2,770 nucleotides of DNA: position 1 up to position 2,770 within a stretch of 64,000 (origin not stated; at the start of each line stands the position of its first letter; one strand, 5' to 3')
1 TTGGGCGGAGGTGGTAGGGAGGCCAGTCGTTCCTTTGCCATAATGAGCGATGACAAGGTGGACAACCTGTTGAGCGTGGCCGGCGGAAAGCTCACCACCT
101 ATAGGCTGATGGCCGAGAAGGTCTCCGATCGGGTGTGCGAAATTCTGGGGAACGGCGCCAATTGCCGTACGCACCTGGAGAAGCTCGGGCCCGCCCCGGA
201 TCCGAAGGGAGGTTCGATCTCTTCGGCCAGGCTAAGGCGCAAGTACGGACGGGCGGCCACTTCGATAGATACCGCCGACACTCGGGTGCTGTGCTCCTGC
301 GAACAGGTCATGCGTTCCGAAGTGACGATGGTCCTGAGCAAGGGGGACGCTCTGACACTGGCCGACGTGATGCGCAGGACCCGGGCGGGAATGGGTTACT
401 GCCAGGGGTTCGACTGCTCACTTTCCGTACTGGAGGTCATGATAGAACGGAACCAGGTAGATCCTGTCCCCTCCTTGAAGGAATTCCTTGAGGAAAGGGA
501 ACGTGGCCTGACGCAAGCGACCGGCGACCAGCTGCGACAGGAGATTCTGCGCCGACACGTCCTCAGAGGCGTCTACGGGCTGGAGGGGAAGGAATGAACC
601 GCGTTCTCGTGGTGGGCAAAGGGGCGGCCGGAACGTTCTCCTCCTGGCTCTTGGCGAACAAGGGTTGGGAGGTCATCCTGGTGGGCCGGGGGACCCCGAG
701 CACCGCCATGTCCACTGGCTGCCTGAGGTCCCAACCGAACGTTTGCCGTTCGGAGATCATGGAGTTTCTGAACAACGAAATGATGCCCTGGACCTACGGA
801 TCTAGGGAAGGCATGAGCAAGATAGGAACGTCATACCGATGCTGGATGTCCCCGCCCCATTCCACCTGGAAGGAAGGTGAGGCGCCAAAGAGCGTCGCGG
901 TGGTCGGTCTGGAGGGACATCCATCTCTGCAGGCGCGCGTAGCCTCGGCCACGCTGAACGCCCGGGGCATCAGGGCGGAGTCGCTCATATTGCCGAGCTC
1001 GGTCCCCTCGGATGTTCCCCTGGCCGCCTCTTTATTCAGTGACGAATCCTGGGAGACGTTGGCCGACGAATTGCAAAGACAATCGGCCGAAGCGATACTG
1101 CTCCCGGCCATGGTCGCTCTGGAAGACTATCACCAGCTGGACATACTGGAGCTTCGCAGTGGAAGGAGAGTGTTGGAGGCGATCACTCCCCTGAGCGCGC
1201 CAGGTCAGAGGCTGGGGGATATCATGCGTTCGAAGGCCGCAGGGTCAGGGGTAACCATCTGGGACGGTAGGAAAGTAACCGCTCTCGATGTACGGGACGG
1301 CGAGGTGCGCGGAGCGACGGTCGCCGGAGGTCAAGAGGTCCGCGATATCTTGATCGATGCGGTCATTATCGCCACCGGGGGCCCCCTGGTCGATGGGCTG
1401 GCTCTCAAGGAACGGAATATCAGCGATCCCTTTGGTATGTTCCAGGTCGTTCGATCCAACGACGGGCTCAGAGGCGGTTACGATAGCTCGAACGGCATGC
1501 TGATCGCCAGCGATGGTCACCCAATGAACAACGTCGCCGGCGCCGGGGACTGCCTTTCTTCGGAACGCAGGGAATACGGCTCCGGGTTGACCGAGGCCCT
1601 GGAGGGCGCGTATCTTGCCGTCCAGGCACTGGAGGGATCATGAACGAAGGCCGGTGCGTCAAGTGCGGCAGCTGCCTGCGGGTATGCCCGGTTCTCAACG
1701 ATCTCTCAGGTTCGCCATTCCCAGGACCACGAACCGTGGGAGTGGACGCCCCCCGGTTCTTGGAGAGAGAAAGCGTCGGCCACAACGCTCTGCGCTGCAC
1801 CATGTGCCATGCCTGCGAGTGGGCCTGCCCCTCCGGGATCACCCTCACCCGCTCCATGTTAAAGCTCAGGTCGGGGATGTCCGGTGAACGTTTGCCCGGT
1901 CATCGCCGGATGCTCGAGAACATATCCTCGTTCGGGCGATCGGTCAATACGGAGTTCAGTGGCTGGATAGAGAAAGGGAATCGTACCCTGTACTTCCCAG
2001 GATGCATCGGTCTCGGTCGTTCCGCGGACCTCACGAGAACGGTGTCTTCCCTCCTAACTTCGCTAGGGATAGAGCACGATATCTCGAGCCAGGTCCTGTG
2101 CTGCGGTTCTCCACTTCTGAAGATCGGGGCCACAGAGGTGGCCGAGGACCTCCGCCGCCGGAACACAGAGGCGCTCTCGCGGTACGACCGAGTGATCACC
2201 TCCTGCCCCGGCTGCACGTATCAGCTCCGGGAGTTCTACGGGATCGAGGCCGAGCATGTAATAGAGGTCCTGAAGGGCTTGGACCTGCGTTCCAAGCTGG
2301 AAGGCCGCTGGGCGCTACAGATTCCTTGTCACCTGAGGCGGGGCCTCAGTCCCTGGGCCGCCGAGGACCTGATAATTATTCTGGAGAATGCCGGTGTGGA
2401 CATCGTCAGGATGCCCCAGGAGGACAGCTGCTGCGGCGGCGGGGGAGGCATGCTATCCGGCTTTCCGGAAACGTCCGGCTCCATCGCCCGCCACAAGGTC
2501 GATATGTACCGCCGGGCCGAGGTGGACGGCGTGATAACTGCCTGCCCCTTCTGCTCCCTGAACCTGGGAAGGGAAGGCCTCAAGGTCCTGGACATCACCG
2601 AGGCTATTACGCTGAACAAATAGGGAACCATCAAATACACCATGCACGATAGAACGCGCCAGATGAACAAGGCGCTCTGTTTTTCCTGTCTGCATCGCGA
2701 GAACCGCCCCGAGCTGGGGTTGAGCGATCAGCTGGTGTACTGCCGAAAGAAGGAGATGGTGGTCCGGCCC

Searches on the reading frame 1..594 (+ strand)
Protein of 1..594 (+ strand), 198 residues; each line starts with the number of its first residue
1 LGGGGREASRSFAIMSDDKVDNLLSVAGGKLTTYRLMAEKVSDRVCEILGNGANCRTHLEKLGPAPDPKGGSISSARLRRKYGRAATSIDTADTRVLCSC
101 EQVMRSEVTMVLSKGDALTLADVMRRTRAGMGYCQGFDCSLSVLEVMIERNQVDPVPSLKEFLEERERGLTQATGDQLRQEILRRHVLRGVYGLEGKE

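Call 51: search_protein_families(library=ncbifam, proteins=[window:1-594:+], max_evalue=1e-8)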
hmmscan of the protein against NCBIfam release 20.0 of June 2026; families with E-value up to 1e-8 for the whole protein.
window:1-594:+ (198 aa): 2 families
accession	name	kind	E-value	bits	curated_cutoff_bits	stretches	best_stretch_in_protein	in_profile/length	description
TIGR03377.1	glycerol3P_GlpA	equivalog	8.2e-40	136.8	552.8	1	4-196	314-526/530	anaerobic glycerol-3-phosphate dehydrogenase subunit GlpA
NF008313.0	PRK11101.1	equivalog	3.1e-29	102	425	1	5-195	326-535/548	anaerobic glycerol-3-phosphate dehydrogenase subunit A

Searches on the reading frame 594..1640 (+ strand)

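Call 49: search_protein_families(library=pfam, proteins=[window:594-1640:+], max_evalue=0.000001)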
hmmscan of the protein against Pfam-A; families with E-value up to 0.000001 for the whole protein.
window:594-1640:+ (349 aa): 2 families
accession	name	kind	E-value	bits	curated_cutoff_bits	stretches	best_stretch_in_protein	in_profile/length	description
PF01266.30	DAO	-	5.7e-09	36.4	27.9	1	3-263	1-204/353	FAD dependent oxidoreductase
PF00890.30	FAD_binding_2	-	3.8e-08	33.4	20.4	0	201-263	138-203/414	FAD binding domain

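Call 51: search_protein_families(library=ncbifam, proteins=[window:594-1640:+], max_evalue=1e-8)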
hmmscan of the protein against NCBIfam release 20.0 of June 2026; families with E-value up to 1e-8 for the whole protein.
window:594-1640:+ (349 aa): 5 families
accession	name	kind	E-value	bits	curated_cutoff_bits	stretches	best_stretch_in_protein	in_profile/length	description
NF003719.0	PRK05329.1-2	equivalog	1.1e-17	64.1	359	1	74-281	114-336/423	glycerol-3-phosphate dehydrogenase subunit GlpB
NF003725.0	PRK05329.2-4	equivalog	6.4e-16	58.3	345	1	56-313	99-366/429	glycerol-3-phosphate dehydrogenase subunit GlpB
TIGR03378.1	glycerol3P_GlpB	equivalog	1.3e-14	54.1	174.15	1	74-289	111-346/419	anaerobic glycerol-3-phosphate dehydrogenase subunit GlpB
NF003724.0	PRK05329.2-3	equivalog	9.4e-14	51.2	327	1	142-263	188-313/426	glycerol-3-phosphate dehydrogenase subunit GlpB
NF003720.0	PRK05329.1-3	equivalog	6.6e-10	38.2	313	0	146-311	201-366/437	glycerol-3-phosphate dehydrogenase subunit GlpB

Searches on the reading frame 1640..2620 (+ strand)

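Call 49: search_protein_families(library=pfam, proteins=[window:1640-2620:+], max_evalue=0.000001)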
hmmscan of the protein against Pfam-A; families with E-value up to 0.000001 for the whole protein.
window:1640-2620:+ (327 aa): 5 families
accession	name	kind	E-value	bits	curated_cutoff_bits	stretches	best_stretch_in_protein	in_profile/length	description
PF02754.22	CCG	-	2.7e-32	111.2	20.6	2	225-309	2-84/85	Cysteine-rich domain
PF13183.11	Fer4_8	-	1.7e-10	41.7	27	1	5-67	4-68/68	4Fe-4S dicluster domain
PF13237.11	Fer4_10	-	7.3e-08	32.7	25.5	1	2-64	5-53/53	4Fe-4S dicluster domain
PF00037.32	Fer4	-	1.6e-07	31.3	21.1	0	2-18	4-20/24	4Fe-4S binding domain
PF13534.11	Fer4_17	-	7.1e-07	30.1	22.2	1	5-67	1-60/61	4Fe-4S dicluster domain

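Call 51: search_protein_families(library=ncbifam, proteins=[window:1640-2620:+], max_evalue=1e-8)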
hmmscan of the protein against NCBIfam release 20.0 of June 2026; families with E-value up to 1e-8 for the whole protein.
window:1640-2620:+ (327 aa): 8 families
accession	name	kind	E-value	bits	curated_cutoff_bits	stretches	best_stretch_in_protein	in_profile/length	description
NF004898.0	PRK06259.1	equivalog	7.3e-53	179.9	385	1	5-317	135-470/488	fumarate reductase (CoM/CoB) subunit TfrB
NF045670.1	quin_L_LdhH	equivalog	7.3e-37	127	800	2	223-309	601-685/706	L-lactate dehydrogenase (quinone) large subunit LdhH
NF008369.0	PRK11168.1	equivalog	4.8e-31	108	278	1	5-99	12-107/401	anaerobic glycerol-3-phosphate dehydrogenase subunit C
NF045663.1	diclust_near_Sec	equivalog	2.4e-21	75.5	530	1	4-323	304-632/759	pyridine nucleotide-disulfide oxidoreductase/dicluster-binding protein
TIGR03379.1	glycerol3P_GlpC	equivalog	2.1e-20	72.9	279.9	1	5-84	6-85/397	anaerobic glycerol-3-phosphate dehydrogenase subunit GlpC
NF008434.0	PRK11274.1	equivalog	6.8e-19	68.1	333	0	5-71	24-93/409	glycolate oxidase subunit GlcF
TIGR03288.1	CoB_CoM_SS_B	equivalog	2.2e-12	46.9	345.15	1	247-315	175-243/290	CoB--CoM heterodisulfide reductase subunit B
TIGR00273.1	TIGR00273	equivalog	1.7e-09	37.1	444.8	1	5-83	294-375/432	LutB/LldF family L-lactate oxidation iron-sulfur protein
